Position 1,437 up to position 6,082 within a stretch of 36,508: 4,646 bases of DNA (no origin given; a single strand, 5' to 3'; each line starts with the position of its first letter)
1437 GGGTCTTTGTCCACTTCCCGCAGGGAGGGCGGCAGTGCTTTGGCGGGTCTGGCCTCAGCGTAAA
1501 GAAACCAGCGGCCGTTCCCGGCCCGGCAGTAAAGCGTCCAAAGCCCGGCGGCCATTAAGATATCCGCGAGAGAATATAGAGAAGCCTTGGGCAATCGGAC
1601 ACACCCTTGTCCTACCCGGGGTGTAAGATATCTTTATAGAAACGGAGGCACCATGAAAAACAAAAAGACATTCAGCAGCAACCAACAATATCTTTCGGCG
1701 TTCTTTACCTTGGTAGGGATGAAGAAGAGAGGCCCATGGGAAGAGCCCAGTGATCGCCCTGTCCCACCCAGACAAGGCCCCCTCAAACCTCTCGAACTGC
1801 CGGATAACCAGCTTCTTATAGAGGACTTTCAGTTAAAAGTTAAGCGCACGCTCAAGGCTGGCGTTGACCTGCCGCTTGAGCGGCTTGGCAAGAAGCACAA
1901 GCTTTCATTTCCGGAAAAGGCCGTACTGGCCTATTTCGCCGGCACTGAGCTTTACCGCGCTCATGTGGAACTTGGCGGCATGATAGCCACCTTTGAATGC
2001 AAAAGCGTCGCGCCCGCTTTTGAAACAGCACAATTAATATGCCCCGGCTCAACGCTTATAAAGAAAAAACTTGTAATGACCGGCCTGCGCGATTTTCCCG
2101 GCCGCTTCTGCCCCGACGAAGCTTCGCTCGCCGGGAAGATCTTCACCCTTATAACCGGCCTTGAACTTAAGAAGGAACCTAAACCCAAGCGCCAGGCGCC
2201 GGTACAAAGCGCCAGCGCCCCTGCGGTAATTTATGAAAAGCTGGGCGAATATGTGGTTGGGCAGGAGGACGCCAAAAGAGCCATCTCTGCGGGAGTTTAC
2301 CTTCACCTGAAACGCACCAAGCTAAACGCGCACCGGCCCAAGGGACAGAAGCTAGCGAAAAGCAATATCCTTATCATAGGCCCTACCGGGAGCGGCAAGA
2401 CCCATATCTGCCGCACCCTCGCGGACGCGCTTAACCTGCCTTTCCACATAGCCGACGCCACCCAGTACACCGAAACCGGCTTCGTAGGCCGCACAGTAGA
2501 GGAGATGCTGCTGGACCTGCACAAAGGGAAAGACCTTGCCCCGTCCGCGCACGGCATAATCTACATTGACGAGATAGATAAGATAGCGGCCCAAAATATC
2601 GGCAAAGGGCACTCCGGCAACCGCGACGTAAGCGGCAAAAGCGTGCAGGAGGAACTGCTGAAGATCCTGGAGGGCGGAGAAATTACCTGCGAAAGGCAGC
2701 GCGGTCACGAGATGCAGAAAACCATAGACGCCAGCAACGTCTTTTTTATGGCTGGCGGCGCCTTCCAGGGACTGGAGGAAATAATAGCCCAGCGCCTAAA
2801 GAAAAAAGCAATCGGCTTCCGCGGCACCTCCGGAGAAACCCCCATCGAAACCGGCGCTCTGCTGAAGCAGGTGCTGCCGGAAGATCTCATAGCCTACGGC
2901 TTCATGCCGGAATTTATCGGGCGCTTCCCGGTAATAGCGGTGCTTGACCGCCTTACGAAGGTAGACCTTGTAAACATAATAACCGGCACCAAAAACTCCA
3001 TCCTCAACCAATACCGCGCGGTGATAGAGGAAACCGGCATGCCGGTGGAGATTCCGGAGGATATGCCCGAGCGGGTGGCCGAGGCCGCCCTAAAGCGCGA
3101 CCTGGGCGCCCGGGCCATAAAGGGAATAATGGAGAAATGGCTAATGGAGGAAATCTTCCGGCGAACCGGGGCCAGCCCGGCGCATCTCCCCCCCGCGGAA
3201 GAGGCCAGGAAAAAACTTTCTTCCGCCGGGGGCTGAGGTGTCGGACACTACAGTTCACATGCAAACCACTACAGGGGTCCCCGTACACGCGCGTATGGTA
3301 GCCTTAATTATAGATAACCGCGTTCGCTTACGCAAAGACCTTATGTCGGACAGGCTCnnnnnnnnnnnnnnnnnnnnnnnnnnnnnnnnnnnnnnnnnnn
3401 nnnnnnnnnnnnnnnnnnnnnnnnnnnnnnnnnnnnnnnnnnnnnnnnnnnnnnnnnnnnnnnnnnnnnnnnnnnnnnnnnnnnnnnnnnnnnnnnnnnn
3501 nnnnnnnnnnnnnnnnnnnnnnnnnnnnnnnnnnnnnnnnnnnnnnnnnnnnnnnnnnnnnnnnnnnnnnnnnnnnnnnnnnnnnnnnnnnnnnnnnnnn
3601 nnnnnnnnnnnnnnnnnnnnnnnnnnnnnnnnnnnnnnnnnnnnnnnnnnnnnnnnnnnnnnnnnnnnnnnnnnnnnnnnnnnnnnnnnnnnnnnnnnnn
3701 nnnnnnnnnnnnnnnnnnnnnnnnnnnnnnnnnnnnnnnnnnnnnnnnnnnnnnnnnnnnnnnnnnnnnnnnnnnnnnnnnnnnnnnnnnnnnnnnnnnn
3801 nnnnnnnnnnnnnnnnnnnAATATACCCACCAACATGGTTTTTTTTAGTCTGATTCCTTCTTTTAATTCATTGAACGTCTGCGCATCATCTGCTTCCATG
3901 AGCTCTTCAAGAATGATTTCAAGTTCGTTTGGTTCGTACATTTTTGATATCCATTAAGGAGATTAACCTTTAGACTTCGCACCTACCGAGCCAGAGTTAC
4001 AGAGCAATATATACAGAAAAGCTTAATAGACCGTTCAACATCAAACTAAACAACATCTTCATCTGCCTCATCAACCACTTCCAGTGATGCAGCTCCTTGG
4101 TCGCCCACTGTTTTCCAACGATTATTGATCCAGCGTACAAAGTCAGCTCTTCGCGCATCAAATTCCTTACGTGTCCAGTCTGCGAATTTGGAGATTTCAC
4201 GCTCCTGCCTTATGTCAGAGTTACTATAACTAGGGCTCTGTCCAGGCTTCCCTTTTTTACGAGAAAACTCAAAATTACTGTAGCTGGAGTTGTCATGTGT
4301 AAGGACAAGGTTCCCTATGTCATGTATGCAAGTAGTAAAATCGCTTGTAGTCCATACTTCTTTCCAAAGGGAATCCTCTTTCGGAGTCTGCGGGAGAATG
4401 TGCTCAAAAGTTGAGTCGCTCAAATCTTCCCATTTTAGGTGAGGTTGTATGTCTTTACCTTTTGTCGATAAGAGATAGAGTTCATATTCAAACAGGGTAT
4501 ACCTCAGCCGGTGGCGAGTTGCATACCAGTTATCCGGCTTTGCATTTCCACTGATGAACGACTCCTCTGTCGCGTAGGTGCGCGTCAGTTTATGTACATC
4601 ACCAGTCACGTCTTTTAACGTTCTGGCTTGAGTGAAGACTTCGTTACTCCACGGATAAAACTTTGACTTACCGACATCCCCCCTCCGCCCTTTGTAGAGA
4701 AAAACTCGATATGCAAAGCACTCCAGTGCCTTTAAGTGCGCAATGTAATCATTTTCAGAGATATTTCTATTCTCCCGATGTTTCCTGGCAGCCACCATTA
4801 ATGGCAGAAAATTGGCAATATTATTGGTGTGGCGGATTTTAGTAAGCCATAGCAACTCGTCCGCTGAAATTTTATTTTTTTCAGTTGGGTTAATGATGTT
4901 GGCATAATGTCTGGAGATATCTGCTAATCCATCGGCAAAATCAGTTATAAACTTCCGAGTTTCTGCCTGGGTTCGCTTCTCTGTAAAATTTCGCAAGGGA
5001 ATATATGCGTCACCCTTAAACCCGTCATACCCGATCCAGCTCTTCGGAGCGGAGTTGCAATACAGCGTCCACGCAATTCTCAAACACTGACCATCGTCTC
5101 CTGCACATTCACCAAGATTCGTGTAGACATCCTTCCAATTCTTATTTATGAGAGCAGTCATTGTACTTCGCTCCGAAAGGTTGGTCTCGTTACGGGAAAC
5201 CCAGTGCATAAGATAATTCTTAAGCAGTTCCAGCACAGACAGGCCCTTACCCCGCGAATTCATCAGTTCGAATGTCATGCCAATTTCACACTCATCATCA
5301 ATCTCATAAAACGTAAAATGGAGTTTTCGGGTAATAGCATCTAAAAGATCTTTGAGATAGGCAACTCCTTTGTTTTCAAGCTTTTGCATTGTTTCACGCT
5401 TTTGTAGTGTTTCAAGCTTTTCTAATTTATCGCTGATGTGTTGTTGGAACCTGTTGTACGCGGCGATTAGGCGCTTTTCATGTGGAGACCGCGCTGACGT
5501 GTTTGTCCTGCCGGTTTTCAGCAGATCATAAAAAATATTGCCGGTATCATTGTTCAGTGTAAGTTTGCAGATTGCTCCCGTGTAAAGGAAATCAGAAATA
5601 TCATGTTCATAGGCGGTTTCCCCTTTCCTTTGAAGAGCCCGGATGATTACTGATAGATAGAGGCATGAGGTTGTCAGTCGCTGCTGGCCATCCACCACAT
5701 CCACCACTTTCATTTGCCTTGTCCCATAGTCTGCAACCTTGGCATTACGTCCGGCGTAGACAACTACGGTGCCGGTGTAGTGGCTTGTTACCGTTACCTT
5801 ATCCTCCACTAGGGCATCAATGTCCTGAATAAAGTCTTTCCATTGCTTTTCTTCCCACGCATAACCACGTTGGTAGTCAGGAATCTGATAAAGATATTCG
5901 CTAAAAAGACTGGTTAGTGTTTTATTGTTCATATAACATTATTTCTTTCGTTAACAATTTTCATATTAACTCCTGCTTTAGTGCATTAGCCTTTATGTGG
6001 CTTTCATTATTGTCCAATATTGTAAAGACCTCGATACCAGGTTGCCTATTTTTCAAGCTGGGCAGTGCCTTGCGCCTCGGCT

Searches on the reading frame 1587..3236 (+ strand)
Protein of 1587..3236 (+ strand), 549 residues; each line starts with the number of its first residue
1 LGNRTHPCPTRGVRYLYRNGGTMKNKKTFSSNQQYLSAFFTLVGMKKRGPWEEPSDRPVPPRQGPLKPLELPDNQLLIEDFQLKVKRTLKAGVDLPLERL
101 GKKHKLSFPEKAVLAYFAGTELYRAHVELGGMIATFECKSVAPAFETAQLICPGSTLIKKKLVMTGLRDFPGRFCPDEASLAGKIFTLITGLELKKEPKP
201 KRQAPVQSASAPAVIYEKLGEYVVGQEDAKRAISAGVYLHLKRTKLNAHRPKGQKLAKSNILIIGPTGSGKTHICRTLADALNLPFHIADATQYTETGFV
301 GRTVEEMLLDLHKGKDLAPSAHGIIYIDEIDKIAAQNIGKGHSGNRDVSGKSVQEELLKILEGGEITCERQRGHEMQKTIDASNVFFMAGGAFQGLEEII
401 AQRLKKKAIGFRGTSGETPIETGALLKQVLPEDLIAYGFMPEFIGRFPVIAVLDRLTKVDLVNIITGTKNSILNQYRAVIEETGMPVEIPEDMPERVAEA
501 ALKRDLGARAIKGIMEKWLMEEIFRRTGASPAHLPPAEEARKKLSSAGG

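Call 10: search_protein_families(library=pfam, proteins=[window:1587-3236:+], max_evalue=0.001)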
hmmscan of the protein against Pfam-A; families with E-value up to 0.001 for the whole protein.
window:1587-3236:+ (549 aa): 7 families
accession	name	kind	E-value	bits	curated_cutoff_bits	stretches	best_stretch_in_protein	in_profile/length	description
PF07724.20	AAA_2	-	7.5e-25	88.3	27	1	258-450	3-166/166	AAA domain (Cdc48 subfamily)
PF00004.35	AAA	-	7.9e-13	49.4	21.2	1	261-391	1-109/131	ATPase family associated with various cellular activities (AAA)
PF07728.20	AAA_5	-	2.9e-06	27.8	22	1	260-336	1-81/139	AAA domain (dynein-related subfamily)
PF13401.12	AAA_22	-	1.4e-05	25.8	27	1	258-296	5-47/130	AAA domain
PF00493.29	MCM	-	2.7e-05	23.8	23.3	1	215-336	18-136/224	MCM P-loop domain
PF13191.12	AAA_16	-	3.7e-05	24.7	32.6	0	259-293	25-62/167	AAA ATPase domain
PF10431.15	ClpB_D2-small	-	0.00032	21.1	21.9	1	456-525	1-66/81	C-terminal, D2-small domain, of ClpB protein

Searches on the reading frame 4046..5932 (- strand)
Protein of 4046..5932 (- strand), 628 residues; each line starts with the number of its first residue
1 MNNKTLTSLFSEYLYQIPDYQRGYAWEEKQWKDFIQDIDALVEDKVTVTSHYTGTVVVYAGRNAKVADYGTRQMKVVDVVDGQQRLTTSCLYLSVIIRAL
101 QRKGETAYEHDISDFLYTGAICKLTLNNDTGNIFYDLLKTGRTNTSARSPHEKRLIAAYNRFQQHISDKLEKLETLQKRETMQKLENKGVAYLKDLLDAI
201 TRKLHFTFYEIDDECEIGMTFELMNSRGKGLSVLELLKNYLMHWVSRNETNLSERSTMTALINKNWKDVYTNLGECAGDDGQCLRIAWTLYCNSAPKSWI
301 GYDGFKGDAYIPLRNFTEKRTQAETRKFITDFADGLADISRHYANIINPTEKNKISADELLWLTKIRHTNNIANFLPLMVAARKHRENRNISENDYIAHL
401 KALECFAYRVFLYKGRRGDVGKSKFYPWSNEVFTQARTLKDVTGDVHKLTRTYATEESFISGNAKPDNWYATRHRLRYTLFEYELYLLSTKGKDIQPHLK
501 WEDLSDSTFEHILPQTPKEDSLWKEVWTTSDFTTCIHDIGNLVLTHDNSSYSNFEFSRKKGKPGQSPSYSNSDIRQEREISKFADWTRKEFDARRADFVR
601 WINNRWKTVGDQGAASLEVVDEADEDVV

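Call 10: search_protein_families(library=pfam, proteins=[window:4046-5932:-], max_evalue=0.001)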
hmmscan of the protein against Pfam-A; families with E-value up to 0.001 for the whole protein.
window:4046-5932:- (628 aa): 2 families
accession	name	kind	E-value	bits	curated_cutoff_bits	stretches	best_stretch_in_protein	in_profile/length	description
PF03235.19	GmrSD_N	-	2e-33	116.6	33.2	1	7-242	2-199/199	GmrSD restriction endonuclease, N-terminal domain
PF07510.16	GmrSD_C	-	4.8e-20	72.3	23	1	456-601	4-138/138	GmrSD restriction endonucleases, C-terminal domain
